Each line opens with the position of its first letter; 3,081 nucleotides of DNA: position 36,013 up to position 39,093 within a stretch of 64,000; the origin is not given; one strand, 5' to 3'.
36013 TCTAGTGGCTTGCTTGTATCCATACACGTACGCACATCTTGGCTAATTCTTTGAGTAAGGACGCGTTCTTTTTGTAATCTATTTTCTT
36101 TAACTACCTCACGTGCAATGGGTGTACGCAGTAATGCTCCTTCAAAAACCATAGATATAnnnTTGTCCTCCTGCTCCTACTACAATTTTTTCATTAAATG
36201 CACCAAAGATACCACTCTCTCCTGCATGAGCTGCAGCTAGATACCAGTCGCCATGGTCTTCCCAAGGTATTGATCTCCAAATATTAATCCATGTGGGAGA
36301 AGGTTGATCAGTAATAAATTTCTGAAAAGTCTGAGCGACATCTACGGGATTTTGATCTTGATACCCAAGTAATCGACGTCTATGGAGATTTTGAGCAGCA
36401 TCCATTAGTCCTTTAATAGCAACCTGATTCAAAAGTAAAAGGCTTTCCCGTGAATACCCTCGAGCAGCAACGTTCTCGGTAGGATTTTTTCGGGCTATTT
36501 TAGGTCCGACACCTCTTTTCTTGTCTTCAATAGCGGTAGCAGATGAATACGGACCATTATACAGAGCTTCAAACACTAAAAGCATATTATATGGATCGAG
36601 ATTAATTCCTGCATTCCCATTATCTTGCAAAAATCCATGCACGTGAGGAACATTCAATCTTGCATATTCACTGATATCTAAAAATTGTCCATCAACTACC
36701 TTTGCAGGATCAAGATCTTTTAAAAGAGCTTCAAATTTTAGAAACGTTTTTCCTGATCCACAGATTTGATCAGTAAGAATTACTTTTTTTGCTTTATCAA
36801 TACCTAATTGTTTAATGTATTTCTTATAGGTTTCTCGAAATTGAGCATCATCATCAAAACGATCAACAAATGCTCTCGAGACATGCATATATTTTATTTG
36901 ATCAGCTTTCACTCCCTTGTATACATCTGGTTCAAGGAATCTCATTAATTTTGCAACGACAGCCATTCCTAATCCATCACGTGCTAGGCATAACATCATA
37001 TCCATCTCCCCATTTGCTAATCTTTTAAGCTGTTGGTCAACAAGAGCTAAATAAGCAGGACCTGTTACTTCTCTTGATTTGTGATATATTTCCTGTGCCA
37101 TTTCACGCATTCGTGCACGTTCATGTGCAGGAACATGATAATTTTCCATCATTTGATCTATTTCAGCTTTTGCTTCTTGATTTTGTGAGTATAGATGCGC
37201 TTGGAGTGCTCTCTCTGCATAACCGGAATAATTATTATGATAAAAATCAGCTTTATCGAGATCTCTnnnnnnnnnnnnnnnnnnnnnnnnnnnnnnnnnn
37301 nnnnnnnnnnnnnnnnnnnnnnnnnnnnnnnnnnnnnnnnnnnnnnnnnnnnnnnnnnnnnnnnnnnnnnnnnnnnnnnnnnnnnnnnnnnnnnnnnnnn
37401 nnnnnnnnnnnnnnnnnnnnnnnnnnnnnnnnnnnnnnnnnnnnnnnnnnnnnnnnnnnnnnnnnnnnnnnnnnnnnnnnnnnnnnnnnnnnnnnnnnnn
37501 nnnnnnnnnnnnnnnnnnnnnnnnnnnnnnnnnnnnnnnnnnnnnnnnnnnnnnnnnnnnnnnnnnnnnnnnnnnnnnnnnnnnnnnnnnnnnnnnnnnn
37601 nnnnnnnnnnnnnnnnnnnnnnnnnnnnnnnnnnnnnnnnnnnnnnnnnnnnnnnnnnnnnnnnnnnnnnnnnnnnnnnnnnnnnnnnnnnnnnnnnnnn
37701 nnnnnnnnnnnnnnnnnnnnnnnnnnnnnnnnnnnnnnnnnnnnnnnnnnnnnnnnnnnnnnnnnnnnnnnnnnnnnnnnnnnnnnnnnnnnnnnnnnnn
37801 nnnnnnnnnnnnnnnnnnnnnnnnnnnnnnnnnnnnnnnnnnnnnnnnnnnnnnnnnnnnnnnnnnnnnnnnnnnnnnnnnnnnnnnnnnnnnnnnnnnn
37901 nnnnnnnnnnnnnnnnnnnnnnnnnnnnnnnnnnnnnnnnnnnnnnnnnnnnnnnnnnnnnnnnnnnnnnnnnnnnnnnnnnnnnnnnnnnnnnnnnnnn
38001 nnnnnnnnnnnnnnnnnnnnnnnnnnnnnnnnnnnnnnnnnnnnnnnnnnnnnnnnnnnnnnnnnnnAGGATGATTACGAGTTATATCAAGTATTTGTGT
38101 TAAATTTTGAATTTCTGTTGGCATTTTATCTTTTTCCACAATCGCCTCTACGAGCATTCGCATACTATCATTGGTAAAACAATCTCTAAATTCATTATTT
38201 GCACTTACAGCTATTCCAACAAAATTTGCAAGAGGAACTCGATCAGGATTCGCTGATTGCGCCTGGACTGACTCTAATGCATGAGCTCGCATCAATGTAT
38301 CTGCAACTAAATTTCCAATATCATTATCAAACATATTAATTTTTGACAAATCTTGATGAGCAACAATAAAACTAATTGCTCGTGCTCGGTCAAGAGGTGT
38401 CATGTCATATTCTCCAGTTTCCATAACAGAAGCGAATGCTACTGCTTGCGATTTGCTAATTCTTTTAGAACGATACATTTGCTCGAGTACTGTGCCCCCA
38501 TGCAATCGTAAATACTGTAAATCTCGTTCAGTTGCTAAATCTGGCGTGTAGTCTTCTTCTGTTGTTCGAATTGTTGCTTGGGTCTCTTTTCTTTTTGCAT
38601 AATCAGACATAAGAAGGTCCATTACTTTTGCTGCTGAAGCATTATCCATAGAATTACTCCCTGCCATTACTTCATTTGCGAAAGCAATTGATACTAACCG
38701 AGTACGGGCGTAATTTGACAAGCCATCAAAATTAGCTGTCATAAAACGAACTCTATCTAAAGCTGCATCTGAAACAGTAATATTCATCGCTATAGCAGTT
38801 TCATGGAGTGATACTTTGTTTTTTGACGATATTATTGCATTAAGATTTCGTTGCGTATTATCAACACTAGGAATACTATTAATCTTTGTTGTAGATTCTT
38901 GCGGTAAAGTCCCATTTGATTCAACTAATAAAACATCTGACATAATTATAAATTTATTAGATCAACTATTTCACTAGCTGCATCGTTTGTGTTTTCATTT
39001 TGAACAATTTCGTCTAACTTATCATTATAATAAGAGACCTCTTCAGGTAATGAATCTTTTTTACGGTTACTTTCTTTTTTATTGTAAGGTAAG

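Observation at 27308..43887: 16.6-kb block of five giant or mosaic proteins with eukaryote-effector-like enzyme domains and no housekeeping assignment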

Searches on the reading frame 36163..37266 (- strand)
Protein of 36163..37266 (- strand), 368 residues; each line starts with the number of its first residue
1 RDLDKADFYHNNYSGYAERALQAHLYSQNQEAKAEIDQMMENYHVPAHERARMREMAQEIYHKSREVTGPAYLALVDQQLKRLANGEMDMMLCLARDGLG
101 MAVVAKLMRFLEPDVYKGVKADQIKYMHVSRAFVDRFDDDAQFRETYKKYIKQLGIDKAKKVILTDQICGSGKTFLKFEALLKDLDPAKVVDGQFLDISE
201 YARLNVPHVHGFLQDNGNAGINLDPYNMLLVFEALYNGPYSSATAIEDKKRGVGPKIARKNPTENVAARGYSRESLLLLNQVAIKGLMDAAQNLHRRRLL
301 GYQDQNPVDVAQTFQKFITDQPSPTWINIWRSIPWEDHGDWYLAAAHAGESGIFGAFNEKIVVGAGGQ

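Call 53: search_solved_structures(query=A5, max_evalue=10, show_alignments=4)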
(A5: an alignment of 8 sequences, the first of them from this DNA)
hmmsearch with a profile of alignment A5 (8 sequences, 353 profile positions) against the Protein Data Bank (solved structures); distinct sequences matched with E-value up to 10: 3.
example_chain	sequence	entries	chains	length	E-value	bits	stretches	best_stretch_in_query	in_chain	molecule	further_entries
8urb_B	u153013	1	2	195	0.03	16.8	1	31-104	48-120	nsp8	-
8g6r_B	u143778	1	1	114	1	11.8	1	78-105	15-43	nsp8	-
5jgj_A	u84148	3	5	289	1.5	11.2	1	120-187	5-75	UbiE/COQ5 family methyltransferase, putative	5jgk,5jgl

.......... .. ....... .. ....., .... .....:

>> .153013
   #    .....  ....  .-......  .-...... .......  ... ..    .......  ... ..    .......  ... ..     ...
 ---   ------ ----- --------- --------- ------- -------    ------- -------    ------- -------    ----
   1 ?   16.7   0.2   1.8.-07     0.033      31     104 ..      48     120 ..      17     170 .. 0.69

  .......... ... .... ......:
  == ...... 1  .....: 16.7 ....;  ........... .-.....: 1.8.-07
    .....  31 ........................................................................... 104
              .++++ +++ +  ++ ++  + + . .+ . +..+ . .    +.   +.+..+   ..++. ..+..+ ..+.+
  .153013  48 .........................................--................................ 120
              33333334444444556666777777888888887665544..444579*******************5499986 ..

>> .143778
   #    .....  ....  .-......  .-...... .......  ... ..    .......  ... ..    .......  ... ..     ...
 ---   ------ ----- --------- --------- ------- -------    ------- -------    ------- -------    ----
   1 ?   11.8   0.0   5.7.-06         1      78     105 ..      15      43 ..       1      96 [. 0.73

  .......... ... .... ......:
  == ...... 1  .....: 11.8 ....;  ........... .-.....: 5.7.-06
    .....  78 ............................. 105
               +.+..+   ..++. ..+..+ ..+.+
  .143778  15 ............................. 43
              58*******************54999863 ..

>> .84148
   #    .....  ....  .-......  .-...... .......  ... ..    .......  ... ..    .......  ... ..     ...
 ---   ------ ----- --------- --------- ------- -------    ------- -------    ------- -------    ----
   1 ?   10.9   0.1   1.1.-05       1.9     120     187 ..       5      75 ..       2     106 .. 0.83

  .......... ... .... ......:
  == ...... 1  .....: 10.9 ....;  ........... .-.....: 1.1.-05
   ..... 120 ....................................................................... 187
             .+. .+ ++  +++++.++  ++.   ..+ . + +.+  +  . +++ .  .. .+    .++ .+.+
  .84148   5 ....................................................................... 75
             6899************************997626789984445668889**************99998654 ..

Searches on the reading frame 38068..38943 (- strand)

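Call 98: search_protein_families(library=pfam, proteins=[window:38068-38943:-], max_evalue=1)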
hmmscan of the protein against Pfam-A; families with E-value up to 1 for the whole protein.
seq(292 aa): 1 family
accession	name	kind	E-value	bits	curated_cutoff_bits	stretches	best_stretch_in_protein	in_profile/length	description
PF16797.11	Fungal_KA1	-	0.3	11.3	27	0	27-59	49-81/118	Fungal kinase associated-1 domain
